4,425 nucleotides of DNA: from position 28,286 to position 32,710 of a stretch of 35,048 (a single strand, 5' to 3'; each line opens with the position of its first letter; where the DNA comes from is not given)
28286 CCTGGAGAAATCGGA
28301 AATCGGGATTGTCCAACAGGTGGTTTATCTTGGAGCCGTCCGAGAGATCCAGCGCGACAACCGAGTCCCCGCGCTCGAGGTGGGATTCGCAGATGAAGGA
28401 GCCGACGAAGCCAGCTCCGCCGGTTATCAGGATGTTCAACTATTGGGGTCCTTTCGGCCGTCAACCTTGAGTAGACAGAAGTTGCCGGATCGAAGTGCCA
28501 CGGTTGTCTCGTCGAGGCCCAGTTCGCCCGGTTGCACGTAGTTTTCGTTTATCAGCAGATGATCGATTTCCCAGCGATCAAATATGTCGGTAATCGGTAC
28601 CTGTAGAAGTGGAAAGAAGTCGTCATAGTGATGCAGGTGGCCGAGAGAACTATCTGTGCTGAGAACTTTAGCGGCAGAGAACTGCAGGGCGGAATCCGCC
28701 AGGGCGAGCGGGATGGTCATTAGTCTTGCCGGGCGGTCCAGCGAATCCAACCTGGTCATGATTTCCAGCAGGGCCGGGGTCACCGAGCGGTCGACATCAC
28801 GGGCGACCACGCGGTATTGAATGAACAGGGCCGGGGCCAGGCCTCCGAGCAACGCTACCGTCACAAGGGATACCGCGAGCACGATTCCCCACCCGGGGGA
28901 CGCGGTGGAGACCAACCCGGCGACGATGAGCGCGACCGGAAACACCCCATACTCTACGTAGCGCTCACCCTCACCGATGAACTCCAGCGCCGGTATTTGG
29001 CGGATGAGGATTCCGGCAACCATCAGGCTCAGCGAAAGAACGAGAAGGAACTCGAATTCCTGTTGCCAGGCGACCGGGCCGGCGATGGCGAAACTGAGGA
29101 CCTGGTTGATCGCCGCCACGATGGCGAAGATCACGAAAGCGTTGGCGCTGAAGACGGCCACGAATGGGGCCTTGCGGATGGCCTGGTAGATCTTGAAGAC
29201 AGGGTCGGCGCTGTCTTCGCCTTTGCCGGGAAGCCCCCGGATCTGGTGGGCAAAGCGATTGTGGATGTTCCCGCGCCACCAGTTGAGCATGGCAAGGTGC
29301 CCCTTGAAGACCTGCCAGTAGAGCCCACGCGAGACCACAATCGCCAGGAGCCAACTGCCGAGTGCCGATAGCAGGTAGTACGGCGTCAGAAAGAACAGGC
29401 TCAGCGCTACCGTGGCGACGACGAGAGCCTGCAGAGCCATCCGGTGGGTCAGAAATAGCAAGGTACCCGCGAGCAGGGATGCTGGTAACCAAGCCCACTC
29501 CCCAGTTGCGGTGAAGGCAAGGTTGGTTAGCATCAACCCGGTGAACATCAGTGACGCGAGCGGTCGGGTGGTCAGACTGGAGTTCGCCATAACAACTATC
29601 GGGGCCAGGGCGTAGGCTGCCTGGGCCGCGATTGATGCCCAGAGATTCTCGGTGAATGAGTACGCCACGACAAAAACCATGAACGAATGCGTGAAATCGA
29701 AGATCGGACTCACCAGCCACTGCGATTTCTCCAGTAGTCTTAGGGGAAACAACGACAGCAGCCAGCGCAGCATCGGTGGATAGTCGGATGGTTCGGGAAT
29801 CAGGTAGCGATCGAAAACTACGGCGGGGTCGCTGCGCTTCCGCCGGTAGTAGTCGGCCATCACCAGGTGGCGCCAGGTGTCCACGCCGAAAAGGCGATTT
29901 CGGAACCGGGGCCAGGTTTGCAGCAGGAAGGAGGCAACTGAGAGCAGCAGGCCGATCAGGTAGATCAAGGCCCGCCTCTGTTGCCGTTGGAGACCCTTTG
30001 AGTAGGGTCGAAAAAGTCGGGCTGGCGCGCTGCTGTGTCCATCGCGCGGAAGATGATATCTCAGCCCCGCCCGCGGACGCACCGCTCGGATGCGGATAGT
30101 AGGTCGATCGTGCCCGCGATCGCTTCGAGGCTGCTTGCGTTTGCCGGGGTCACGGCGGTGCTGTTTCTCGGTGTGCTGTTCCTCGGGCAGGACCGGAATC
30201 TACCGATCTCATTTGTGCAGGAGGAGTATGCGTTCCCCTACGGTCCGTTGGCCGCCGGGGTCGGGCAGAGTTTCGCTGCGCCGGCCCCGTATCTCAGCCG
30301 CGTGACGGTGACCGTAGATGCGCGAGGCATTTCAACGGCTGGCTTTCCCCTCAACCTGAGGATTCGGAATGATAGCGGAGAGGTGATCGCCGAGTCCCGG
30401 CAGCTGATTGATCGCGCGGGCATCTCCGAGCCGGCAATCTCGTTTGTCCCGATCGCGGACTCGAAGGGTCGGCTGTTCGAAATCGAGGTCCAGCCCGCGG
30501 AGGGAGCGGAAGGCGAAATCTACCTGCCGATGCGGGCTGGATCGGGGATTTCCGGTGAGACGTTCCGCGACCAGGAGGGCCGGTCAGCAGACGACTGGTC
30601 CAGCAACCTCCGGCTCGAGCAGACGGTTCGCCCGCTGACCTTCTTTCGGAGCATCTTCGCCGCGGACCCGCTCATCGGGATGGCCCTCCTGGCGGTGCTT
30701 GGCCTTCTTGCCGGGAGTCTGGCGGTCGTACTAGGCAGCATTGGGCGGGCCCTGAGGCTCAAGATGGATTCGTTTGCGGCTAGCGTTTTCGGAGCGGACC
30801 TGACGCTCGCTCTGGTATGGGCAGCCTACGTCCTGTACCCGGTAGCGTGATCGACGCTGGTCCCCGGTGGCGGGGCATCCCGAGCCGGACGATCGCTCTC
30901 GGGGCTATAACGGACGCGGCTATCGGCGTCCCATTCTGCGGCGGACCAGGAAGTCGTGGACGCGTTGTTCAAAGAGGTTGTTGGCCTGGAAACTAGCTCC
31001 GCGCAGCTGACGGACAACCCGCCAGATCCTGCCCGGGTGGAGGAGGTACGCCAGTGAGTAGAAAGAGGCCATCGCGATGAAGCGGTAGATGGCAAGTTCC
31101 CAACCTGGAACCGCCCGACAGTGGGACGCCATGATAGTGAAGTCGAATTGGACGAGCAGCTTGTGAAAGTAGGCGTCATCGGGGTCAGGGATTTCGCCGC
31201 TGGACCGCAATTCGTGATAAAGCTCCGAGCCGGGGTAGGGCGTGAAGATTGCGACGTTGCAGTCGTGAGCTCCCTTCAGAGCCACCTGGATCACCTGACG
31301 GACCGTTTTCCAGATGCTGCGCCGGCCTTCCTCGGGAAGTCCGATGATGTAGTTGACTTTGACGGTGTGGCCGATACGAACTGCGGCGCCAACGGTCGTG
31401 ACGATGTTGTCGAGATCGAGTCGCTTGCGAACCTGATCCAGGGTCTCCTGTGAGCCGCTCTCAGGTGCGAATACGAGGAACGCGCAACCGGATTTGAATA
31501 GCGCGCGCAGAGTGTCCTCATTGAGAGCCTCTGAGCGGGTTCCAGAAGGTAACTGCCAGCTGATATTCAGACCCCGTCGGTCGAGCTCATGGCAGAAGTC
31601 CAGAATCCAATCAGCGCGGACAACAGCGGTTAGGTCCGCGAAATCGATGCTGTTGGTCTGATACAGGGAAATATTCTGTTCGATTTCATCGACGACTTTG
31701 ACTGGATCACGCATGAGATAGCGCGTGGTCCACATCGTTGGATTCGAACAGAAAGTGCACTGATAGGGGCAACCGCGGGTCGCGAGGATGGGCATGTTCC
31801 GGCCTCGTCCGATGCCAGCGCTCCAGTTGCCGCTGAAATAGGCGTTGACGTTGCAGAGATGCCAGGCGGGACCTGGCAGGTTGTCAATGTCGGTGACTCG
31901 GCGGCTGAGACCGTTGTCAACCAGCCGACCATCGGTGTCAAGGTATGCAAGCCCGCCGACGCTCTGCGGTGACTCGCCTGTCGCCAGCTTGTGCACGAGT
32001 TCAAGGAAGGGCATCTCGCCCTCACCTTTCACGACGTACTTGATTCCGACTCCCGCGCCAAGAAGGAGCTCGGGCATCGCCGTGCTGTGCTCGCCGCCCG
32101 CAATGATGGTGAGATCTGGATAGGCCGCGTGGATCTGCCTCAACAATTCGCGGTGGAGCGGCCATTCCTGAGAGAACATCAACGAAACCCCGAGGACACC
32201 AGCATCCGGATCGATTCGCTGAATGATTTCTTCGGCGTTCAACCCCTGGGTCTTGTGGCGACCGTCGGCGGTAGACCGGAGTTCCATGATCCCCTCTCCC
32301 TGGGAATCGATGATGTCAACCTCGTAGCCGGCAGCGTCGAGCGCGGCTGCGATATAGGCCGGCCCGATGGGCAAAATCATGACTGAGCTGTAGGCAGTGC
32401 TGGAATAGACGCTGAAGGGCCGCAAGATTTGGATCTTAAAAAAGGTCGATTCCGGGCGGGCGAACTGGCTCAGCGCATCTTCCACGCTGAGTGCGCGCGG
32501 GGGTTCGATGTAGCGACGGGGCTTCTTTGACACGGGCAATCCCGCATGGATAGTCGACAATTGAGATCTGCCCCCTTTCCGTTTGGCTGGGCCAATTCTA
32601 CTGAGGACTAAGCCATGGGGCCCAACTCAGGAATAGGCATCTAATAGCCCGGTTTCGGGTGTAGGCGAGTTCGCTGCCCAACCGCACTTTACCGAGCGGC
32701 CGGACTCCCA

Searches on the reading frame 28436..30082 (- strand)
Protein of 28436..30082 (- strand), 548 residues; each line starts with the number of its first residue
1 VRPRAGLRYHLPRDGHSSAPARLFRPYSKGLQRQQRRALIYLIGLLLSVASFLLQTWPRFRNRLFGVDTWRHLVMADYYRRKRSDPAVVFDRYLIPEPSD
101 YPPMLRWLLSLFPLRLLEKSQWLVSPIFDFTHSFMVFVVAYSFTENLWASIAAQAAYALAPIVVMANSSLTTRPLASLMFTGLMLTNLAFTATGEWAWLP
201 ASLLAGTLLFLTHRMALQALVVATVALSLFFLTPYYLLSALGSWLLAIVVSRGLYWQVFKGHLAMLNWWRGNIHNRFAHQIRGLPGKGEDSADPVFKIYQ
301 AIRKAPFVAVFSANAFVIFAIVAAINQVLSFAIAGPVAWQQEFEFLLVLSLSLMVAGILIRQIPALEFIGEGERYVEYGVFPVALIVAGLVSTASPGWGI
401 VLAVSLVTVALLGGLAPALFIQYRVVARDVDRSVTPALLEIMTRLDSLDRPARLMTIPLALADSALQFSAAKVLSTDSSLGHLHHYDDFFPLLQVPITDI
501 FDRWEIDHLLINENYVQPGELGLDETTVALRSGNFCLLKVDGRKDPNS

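Call 5: search_protein_families(library=pfam, proteins=[window:28436-30082:-], max_evalue=0.01)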
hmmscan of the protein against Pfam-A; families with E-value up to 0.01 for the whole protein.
window:28436-30082:- (548 aa): 0 families

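Call 26: search_protein_families(library=ncbifam, proteins=[window:28436-30082:-], max_evalue=0.001)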
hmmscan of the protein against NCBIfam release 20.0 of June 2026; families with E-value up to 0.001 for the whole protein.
window:28436-30082:- (548 aa): 0 families

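Call 57: search_protein_families(library=pfam, proteins=[window:28436-30082:-], max_evalue=1)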
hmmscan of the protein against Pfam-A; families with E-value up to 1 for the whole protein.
window:28436-30082:- (548 aa): 0 families

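Call 68: search_solved_structures(query=A6, max_evalue=10)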
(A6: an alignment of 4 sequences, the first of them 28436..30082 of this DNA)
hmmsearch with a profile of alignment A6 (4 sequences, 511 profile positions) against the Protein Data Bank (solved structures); distinct sequences matched with E-value up to 10: 1.
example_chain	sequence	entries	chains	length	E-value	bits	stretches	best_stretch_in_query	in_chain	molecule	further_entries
7tgh_B9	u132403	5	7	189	1.4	10.5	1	201-259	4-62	NDUB9 | NADH dehydrogenase [ubiquinone] 1 alpha subcomplex subunit 10, mitochondrial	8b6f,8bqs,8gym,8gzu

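Call 74: find_related_loci(query=A6, collection=metagenome_contigs, flank=10000)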
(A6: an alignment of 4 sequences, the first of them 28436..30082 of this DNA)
Query A6 (548 aa) in metagenome_contigs; peptide patterns used: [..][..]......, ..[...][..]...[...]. (x = any residue, [..] = any of these).
242 stretches matched a pattern; 59 encode a relative of the query (tblastn E <= 1e-3); 59 distinct loci.
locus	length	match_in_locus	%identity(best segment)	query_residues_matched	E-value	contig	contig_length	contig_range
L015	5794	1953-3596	81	1-548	0e+0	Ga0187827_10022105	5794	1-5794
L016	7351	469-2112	81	1-548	0e+0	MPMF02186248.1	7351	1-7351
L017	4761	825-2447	77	3-545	0e+0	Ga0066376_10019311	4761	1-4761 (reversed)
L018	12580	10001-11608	76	10-545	0e+0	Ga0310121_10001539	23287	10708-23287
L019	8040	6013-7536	58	39-545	4e-178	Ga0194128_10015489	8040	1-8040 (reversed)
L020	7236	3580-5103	58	39-545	1e-178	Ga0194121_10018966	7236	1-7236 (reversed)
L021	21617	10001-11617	77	10-548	0e+0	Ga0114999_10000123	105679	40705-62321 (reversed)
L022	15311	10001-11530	54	38-547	2e-175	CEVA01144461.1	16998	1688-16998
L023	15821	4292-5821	54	38-547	2e-175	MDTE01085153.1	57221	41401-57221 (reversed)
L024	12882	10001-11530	54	38-547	7e-174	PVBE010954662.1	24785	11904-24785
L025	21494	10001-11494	53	40-539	8e-174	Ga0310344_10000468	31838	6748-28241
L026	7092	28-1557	54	38-547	1e-174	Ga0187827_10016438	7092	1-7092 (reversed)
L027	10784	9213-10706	52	40-539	1e-169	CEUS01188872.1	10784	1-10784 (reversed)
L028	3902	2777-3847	58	37-393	1e-133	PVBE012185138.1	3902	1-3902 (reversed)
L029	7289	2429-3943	43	42-540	2e-125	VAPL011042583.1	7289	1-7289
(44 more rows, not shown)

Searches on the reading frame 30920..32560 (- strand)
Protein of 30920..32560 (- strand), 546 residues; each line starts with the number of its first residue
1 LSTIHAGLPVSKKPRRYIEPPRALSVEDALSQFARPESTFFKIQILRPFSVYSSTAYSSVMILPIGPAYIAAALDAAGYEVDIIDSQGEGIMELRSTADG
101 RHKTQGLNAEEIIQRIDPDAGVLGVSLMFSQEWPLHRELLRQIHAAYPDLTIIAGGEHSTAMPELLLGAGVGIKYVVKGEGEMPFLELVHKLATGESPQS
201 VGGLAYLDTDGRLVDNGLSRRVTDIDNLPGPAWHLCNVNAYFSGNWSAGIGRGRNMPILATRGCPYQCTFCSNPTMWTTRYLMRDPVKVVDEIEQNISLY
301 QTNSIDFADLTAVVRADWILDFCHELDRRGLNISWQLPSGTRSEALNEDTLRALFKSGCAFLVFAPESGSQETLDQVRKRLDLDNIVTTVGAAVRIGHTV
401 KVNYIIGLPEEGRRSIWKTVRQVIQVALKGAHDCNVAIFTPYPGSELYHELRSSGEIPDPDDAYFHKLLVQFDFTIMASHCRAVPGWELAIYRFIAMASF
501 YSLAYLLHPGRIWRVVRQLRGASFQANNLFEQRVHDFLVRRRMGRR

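Call 6: search_protein_families(library=pfam, proteins=[window:30920-32560:-], max_evalue=0.01)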
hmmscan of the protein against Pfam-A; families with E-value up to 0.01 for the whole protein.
window:30920-32560:- (546 aa): 3 families
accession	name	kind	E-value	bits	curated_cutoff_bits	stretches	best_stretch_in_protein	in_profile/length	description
PF02310.24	B12-binding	-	3.6e-17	62.7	32.1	1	64-188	14-120/121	B12 binding domain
PF04055.27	Radical_SAM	-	3.3e-15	57.1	29.5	1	260-422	3-165/166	Radical SAM superfamily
PF13353.11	Fer4_12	-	0.0032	18.2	22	1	259-351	10-102/137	4Fe-4S single cluster domain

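Call 26: search_protein_families(library=ncbifam, proteins=[window:30920-32560:-], max_evalue=0.001)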
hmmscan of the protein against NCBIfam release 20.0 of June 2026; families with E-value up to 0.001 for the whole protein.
window:30920-32560:- (546 aa): 24 families
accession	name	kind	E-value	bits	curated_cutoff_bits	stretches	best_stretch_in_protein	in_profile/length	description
NF038361.1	rSAM_Sden_1168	equivalog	1.4e-50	172.4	575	1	32-457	54-479/560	Sden_1168 family B12-binding radical SAM P-methyltransferase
TIGR02026.1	BchE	equivalog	5.1e-38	131.2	481.35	1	62-462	20-398/497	magnesium-protoporphyrin IX monomethyl ester anaerobic oxidative cyclase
TIGR03471.1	HpnJ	equivalog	3.4e-35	121.8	577.6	1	137-518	85-445/472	hopanoid biosynthesis associated radical SAM protein HpnJ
NF050148.1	rSAM_ApyD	equivalog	5.2e-34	117.6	750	1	69-451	30-393/645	RiPP biosynthesis radical SAM protein ApyD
TIGR04013.1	B12_SAM_MJ_1487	hypoth_equivalog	5.9e-32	110.9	251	1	108-449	34-355/382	TIGR04013 family B12-binding domain/radical SAM domain-containing protein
TIGR04367.1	HpnR_B12_rSAM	equivalog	4e-30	104.8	650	1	56-450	12-372/490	hopanoid C-3 methylase HpnR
TIGR04385.1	B12_rSAM_cofa1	equivalog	4.6e-30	105.2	450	1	61-423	17-361/438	B12 lower ligand biosynthesis radical SAM protein BzaD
TIGR04072.2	rSAM_ladder_B12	equivalog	5.1e-29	101.2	360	2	256-425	181-348/443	lipid biosynthesis B12-binding/radical SAM protein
NF033070.1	rSAM_AprD4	equivalog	2.7e-25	89.2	500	1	219-464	164-403/456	AprD4 family radical SAM diol-dehydratase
TIGR03975.1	rSAM_ocin_1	subfamily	1.1e-17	63.8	281.85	1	119-414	128-418/606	RiPP maturation radical SAM C-methyltransferase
TIGR04014.1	B12_SAM_MJ_0865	equivalog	1.3e-17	63.7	360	1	135-451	56-358/434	methyl-coenzyme M reductase glutamine C-methyltransferase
TIGR04479.1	bcpD_PhpK_rSAM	subfamily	4.6e-17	61.6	600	1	174-421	173-404/504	PhpK family radical SAM P-methyltransferase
TIGR04295.1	B12_rSAM_oligo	hypoth_equivalog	7e-17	61.2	400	1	63-452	24-385/422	TIGR04295 family B12-binding domain-containing radical SAM protein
TIGR04428.1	B12_rSAM_trp_MT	equivalog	2.1e-15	56.1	500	1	136-426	83-398/558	tryptophan 2-C-methyltransferase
NF033712.0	B12_rSAM_KedN5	subfamily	8.1e-14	50.8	700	1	138-271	80-211/624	KedN5 family methylcobalamin-dependent radical SAM C-methyltransferase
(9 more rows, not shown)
